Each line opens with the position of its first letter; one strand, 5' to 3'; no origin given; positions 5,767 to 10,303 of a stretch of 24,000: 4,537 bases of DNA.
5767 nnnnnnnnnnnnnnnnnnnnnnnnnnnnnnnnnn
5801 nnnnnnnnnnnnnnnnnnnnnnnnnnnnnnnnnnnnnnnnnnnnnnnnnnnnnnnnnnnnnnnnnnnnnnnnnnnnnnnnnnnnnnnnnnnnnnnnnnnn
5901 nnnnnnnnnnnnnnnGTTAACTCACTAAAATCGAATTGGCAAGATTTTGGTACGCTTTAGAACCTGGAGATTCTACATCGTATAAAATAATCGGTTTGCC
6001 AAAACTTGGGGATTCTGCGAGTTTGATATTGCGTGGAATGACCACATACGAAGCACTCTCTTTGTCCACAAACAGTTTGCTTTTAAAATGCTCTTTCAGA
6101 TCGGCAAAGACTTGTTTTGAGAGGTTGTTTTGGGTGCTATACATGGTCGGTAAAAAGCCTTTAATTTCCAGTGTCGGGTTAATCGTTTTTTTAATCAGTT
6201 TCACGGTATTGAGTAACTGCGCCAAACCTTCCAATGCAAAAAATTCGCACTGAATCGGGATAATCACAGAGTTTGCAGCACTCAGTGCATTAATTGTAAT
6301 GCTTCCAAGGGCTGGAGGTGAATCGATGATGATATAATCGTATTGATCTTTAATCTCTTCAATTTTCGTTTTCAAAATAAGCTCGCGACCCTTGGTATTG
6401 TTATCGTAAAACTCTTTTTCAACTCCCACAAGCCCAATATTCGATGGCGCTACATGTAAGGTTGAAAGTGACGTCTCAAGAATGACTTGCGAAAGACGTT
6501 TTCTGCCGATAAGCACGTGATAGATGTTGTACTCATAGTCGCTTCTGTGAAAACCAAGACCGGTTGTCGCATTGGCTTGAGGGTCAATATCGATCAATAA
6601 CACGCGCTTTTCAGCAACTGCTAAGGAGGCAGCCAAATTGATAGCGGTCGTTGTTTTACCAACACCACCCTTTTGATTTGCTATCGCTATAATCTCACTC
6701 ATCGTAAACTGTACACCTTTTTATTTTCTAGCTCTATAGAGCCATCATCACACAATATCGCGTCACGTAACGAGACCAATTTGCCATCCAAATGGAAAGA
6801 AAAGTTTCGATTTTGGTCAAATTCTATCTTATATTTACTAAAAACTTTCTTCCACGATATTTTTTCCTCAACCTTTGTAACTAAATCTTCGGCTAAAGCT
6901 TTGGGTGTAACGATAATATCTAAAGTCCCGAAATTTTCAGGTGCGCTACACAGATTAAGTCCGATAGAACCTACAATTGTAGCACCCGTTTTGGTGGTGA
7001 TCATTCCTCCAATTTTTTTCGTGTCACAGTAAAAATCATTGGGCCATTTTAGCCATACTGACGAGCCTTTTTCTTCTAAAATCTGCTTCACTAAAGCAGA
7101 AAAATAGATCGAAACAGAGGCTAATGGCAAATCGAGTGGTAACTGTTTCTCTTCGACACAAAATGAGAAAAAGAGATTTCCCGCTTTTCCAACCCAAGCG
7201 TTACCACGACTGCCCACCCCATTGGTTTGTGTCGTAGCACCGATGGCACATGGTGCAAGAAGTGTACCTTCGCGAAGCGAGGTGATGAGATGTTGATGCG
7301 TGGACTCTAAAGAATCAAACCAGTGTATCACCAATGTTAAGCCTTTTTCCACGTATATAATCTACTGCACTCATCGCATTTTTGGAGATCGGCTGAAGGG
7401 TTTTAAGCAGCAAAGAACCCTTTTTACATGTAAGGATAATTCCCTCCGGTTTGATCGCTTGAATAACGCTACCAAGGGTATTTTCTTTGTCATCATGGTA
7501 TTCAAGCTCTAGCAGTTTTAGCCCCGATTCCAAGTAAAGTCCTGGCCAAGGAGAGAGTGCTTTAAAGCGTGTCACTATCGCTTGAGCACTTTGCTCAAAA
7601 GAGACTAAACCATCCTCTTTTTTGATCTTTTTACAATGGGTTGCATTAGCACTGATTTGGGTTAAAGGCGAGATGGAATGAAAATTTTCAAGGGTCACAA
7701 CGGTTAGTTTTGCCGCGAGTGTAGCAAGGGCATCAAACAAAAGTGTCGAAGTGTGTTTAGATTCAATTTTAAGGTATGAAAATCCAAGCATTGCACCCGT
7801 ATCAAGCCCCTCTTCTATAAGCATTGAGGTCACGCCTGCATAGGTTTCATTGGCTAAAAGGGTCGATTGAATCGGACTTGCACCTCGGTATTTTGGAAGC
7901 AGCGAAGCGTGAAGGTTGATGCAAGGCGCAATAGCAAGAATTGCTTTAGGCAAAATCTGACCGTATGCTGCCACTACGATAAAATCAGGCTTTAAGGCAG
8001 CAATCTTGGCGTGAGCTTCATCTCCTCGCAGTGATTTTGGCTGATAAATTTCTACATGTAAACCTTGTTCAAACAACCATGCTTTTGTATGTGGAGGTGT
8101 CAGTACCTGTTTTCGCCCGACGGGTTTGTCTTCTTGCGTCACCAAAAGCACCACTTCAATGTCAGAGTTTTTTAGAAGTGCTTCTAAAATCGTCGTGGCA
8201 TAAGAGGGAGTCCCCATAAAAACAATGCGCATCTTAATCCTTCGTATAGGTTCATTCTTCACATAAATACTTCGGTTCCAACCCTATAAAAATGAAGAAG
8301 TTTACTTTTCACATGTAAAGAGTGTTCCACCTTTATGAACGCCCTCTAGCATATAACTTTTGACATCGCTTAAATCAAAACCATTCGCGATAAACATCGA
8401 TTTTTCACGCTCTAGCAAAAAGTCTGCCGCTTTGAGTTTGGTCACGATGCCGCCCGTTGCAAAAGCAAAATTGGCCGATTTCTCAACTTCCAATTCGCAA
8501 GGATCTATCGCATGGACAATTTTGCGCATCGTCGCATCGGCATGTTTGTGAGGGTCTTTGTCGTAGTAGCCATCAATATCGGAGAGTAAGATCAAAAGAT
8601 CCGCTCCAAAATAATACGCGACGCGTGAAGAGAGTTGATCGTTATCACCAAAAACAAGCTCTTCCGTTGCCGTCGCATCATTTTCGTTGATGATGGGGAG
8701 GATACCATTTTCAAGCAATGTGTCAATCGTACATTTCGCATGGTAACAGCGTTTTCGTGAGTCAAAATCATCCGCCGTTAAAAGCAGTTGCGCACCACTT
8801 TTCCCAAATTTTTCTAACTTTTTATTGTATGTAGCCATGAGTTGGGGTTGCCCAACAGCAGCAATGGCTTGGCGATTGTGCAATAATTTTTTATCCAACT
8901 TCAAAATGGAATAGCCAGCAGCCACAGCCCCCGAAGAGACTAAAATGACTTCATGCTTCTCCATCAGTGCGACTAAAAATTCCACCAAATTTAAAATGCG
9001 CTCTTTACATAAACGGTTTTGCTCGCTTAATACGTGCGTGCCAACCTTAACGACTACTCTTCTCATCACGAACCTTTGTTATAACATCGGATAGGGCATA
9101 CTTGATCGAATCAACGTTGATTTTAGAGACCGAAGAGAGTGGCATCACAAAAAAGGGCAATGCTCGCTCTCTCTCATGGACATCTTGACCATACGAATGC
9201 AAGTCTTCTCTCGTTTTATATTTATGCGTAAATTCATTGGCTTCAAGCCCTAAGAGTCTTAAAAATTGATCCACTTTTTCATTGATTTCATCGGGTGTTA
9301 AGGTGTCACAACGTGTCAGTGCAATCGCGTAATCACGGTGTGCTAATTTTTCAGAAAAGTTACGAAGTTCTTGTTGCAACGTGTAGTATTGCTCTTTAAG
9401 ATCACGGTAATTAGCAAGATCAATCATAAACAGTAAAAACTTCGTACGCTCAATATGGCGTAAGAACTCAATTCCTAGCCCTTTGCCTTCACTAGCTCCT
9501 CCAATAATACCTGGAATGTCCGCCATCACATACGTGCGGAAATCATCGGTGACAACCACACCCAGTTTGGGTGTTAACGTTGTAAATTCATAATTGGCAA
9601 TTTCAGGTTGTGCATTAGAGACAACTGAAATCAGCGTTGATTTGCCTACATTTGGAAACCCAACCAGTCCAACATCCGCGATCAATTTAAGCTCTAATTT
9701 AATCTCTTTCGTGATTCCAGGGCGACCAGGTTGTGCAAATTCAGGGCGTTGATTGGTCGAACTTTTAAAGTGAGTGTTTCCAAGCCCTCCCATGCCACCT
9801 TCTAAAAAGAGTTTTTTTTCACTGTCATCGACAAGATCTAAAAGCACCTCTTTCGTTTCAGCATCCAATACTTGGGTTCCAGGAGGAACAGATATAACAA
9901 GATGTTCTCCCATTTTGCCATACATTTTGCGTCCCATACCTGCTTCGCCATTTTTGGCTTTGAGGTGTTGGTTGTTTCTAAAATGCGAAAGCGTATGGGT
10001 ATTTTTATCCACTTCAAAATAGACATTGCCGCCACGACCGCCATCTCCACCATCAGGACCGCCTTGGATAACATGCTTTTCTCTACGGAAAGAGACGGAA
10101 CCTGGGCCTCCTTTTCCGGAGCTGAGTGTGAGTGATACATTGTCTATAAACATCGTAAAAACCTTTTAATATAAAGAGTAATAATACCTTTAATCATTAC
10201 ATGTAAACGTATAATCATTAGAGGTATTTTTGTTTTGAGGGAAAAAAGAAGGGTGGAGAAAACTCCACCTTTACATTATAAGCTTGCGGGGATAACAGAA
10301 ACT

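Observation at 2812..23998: The palindrome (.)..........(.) occurs far above chance, in genes and between them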

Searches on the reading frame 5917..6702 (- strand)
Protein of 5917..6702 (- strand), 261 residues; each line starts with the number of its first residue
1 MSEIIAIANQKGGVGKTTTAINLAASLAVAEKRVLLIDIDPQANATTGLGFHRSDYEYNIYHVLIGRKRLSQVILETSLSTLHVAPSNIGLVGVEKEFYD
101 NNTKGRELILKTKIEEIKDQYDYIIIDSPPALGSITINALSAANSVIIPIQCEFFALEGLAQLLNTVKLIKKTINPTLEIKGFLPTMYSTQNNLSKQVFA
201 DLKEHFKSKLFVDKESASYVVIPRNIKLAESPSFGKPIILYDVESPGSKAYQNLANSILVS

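Call 7: search_protein_families(library=pfam, proteins=[window:5917-6702:-])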
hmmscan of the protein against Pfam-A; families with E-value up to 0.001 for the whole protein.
window:5917-6702:- (261 aa): 8 families
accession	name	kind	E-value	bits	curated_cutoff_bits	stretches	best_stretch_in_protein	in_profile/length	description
PF13614.12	AAA_31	-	1.4e-69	234.1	27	1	3-180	2-177/177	AAA domain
PF01656.29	CbiA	-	7.7e-27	94.2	25.4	1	5-238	1-125/125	CobQ/CobB/MinD/ParA nucleotide binding domain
PF10609.15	ParA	-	7.8e-15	55.4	27.1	2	2-40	3-41/246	NUBPL iron-transfer P-loop NTPase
PF09140.17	MipZ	-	1.2e-12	48.2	20.7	1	4-165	2-144/262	ATPase MipZ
PF02374.21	ArsA_ATPase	-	4.4e-09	36.4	24.3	1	10-44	8-42/305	Anion-transporting ATPase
PF06564.18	CBP_BcsQ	-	4.9e-09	36.5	21.3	1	4-153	3-148/234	Cellulose biosynthesis protein BcsQ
PF00142.24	Fer4_NifH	-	8.2e-08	32.5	25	1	10-47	7-44/271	4Fe-4S iron sulfur cluster binding proteins, NifH/frxC family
PF07015.17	VirC1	-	0.0004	20.2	24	0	4-41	3-40/231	VirC1 protein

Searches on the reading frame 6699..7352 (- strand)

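Call 7: search_protein_families(library=pfam, proteins=[window:6699-7352:-])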
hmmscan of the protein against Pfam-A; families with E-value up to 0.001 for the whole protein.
window:6699-7352:- (217 aa): 1 family
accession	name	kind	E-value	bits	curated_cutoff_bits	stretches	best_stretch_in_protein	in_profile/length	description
PF03099.24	BPL_LplA_LipB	-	3.5e-17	63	21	1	12-125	2-121/133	Biotin/lipoate A/B protein ligase family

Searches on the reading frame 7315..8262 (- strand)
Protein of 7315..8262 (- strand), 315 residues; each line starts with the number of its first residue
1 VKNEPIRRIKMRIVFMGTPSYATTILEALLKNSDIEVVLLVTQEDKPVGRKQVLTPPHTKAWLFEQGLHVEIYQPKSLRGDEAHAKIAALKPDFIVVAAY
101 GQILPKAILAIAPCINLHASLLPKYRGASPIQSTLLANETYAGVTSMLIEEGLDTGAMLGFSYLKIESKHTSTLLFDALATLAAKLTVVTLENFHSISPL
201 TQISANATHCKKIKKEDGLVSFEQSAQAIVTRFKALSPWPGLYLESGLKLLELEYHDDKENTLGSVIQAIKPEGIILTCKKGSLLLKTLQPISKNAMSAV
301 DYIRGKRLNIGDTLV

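Call 7: search_protein_families(library=pfam, proteins=[window:7315-8262:-])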
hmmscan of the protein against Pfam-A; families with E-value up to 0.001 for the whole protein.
window:7315-8262:- (315 aa): 2 families
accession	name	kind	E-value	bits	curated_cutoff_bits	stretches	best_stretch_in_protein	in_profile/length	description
PF00551.24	Formyl_trans_N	-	2.4e-36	125.6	26.1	1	11-187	1-177/181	Formyl transferase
PF02911.23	Formyl_trans_C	-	2.4e-19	69.8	21.1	1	212-306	1-99/100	Formyl transferase, C-terminal domain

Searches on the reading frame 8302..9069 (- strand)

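Call 7: search_protein_families(library=pfam, proteins=[window:8302-9069:-])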
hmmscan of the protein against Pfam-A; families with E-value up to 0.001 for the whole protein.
window:8302-9069:- (255 aa): 1 family
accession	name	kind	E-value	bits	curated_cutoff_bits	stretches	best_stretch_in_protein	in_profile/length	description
PF00696.33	AA_kinase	-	7e-42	144.2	24.9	1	4-229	2-234/234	Amino acid kinase family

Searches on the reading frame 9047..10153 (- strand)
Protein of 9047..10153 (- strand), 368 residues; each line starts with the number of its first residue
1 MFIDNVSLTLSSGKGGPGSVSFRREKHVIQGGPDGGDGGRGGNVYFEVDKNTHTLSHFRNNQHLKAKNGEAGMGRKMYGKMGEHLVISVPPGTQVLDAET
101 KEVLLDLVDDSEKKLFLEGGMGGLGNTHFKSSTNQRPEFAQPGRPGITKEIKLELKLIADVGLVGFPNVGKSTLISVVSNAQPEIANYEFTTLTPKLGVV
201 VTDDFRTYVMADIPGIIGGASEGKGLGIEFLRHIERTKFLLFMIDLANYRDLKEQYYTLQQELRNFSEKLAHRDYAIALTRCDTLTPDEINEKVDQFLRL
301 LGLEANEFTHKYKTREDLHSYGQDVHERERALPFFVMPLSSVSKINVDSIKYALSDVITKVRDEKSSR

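Call 7: search_protein_families(library=pfam, proteins=[window:9047-10153:-])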
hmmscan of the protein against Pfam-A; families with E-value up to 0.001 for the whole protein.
window:9047-10153:- (368 aa): 3 families
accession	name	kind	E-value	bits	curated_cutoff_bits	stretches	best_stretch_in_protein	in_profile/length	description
PF01018.28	GTP1_OBG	-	5.1e-59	198.8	27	1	3-157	1-155/155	GTP1/OBG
PF01926.29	MMR_HSR1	-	4.6e-23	81.9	21.9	1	160-279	1-111/113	50S ribosome-binding GTPase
PF02421.24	FeoB_N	-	3e-09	37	27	1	161-248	3-90/156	Ferrous iron transport protein B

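Call 15: find_related_loci(query=window:9047-10153:-, collection=genome_contigs, flank=10000)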
Query window:9047-10153:- (368 aa) in genome_contigs; peptide patterns used: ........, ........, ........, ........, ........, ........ (x = any residue, [..] = any of these).
599 stretches matched a pattern (row limit reached: there are more); 536 encode a relative of the query (tblastn E <= 1e-3); the best 80 are kept; 80 distinct loci.
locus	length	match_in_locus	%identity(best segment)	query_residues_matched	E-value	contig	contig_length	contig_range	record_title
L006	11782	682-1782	91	1-367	0e+0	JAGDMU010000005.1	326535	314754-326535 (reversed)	MAG: Proteobacteria bacterium isolate CTSoil_042 scaffold_29, whole genome shotgun sequence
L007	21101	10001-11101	91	1-367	0e+0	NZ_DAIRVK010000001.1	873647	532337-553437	MAG: Sulfurospirillum sp. isolate CTOTU26098 NODE_1_length_873647_cov_28.116992, whole genome shotgun sequence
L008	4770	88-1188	90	1-367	0e+0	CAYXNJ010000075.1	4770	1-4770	MAG TPA_asm: uncultured Sulfurospirillum sp. isolate SRP167436_co1_15 genome assembly, contig: NODE_29724_length_4770_co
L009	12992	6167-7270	89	1-368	0e+0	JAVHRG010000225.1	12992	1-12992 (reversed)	MAG: Sulfurospirillum sp. isolate WB_39_10 NODE_4357_length_12992_cov_5.749246, whole genome shotgun sequence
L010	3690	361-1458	86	1-366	0e+0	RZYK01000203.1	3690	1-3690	MAG: Epsilonproteobacteria bacterium isolate INTA.AUR.011 contig-100_14260, whole genome shotgun sequence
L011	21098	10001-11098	86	1-366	0e+0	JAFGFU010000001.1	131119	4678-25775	MAG: Campylobacterales bacterium isolate Zod_Metabat.1333 k87_442473, whole genome shotgun sequence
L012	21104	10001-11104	83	1-368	0e+0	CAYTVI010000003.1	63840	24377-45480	MAG TPA_asm: uncultured Sulfurospirillum sp. isolate SRP290908_co2_397 genome assembly, contig: NODE_504_length_63840_co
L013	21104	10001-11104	83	1-368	0e+0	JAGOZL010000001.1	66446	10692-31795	MAG: Sulfurospirillum sp. isolate Gw_Prim_bin_16 Gw_Prim_86_length_66446_cov_25.293475, whole genome shotgun sequence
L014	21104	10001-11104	83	1-368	0e+0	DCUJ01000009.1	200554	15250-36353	MAG TPA_asm: Sulfurospirillum sp. UBA2217 UBA2217_contig_58751, whole genome shotgun sequence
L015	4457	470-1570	83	1-367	0e+0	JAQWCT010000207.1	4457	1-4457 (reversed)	MAG: Sulfurospirillaceae bacterium isolate STF2_34 NODE_75399_length_4457_cov_2.521478_Sandtown_F2, whole genome shotgun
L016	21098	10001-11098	83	1-366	0e+0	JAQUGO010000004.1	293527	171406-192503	MAG: Sulfurospirillaceae bacterium isolate STCSWMC_226 NODE_24_length_293527_cov_207.389516_ST_CSWMC, whole genome shotg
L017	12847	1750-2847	83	1-366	0e+0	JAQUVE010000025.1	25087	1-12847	MAG: Sulfurospirillaceae bacterium isolate STD2_16 NODE_6992_length_25087_cov_3.890144_Sandtown_D2, whole genome shotgun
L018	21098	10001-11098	77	1-366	0e+0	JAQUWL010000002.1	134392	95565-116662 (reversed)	MAG: Sulfurospirillaceae bacterium isolate STD2_19 NODE_354_length_134392_cov_4.644457_Sandtown_D2, whole genome shotgun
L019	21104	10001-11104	81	1-368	0e+0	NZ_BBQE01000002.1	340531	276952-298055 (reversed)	Sulfurospirillum cavolei NBRC 109482, whole genome shotgun sequence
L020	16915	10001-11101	73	1-367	6e-173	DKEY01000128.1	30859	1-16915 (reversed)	MAG TPA_asm: Sulfurospirillum sp. UBA6810 UBA6810_contig_1643, whole genome shotgun sequence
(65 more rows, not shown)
